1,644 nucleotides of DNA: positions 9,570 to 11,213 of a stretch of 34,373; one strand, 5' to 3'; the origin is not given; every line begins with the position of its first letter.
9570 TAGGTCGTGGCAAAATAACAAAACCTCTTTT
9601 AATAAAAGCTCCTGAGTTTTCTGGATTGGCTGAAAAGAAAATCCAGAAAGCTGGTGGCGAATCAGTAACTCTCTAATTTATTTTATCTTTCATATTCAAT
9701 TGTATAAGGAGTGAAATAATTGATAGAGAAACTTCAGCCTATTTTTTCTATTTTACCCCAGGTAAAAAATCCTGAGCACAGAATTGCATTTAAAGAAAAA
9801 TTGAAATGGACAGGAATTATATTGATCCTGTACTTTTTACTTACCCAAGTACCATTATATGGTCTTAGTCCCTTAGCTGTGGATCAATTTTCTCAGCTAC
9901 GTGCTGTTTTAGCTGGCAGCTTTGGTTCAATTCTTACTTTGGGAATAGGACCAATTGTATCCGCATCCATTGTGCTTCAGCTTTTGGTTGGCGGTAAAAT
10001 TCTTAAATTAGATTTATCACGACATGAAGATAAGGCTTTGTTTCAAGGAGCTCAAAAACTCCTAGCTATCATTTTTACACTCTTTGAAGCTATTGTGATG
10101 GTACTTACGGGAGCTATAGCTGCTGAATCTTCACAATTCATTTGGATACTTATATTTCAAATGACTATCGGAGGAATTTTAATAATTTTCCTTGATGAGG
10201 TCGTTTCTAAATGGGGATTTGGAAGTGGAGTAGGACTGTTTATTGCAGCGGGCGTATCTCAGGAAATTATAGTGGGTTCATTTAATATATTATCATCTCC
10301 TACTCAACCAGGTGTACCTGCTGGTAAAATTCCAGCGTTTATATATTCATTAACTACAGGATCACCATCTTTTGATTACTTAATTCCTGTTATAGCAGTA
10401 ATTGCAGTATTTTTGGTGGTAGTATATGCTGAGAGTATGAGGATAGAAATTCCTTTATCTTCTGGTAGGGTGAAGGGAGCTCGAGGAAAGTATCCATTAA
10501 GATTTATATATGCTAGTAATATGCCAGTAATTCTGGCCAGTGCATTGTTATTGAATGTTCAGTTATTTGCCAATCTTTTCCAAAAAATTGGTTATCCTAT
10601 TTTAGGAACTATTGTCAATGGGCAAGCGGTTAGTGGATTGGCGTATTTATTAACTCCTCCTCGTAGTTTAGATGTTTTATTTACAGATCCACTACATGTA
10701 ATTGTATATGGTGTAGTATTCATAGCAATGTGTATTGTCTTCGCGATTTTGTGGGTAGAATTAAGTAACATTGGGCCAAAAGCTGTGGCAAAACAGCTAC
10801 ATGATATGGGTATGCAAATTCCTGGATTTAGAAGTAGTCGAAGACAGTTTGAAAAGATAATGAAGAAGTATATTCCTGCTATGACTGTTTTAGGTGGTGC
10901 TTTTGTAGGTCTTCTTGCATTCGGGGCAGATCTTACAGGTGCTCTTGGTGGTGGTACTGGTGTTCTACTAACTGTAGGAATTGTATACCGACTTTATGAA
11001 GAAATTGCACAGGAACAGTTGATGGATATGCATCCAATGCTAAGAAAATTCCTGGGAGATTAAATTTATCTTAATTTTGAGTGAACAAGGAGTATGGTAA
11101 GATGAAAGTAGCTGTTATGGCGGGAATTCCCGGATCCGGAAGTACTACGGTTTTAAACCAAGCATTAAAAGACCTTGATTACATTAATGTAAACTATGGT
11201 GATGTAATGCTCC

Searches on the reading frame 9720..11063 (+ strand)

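Call 31: search_protein_families(library=ncbifam, proteins=[window:9720-11063:+], max_evalue=1e-10)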
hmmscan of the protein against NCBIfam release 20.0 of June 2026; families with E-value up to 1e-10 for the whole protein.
window:9720-11063:+ (447 aa): 2 families
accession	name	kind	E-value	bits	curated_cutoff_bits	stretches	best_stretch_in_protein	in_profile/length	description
NF006341.0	PRK08568.1-5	equivalog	3.2e-114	382.7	300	1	1-446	3-463/464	preprotein translocase subunit SecY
TIGR00967.1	3a0501s007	equivalog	2e-98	330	253.6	1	25-434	1-410/414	preprotein translocase subunit SecY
